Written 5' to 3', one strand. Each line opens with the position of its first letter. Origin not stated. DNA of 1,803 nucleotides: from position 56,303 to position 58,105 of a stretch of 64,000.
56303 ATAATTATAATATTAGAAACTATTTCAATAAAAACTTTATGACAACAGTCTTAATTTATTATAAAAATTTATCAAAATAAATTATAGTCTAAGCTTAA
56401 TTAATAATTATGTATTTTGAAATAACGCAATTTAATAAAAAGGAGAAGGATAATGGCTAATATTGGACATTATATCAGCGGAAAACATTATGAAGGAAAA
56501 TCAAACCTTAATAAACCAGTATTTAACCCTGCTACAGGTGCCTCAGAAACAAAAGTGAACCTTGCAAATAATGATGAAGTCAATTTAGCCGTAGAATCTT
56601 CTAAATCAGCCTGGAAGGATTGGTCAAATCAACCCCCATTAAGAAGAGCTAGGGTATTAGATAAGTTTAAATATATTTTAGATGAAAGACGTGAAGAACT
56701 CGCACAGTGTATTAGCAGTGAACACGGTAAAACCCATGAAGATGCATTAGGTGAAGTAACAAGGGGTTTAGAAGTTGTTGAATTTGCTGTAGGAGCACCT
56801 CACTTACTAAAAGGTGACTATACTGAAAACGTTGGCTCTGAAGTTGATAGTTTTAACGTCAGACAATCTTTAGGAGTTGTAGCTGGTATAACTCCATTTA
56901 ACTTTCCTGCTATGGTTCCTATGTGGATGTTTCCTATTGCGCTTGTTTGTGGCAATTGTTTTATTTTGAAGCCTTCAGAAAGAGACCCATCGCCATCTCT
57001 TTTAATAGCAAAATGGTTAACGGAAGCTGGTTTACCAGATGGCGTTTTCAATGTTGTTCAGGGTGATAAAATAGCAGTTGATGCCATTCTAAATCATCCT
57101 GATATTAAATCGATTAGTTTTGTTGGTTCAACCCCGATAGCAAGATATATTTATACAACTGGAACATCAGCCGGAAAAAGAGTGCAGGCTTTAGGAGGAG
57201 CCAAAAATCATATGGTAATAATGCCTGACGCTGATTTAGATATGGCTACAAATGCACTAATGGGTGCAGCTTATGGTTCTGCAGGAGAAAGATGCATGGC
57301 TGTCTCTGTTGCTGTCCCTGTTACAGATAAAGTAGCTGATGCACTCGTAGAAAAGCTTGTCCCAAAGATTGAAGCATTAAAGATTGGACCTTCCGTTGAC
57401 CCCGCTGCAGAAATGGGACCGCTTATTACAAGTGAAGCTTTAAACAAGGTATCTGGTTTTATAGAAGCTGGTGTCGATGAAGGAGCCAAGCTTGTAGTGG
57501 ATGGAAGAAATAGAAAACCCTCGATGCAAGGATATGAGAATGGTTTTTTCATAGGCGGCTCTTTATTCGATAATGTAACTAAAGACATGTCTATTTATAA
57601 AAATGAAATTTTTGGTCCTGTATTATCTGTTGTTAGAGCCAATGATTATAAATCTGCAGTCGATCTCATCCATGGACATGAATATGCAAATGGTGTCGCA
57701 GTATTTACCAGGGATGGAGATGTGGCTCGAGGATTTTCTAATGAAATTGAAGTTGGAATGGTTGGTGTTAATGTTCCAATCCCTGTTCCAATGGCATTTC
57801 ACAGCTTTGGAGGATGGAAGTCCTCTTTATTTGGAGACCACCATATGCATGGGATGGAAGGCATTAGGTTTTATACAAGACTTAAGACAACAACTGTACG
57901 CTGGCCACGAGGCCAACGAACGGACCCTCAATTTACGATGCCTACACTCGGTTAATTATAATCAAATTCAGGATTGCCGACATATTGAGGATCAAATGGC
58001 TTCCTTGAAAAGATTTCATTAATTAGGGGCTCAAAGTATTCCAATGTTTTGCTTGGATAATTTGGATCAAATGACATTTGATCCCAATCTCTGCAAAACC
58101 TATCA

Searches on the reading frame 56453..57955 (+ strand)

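Call 75: search_protein_families(library=pfam, proteins=[window:56453-57955:+], max_evalue=0.00001)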
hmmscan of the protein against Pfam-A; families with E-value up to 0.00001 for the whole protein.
window:56453-57955:+ (500 aa): 1 family
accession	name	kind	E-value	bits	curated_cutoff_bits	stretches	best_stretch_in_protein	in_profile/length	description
PF00171.27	Aldedh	-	2.7e-132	442.1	23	1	21-479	9-460/461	Aldehyde dehydrogenase family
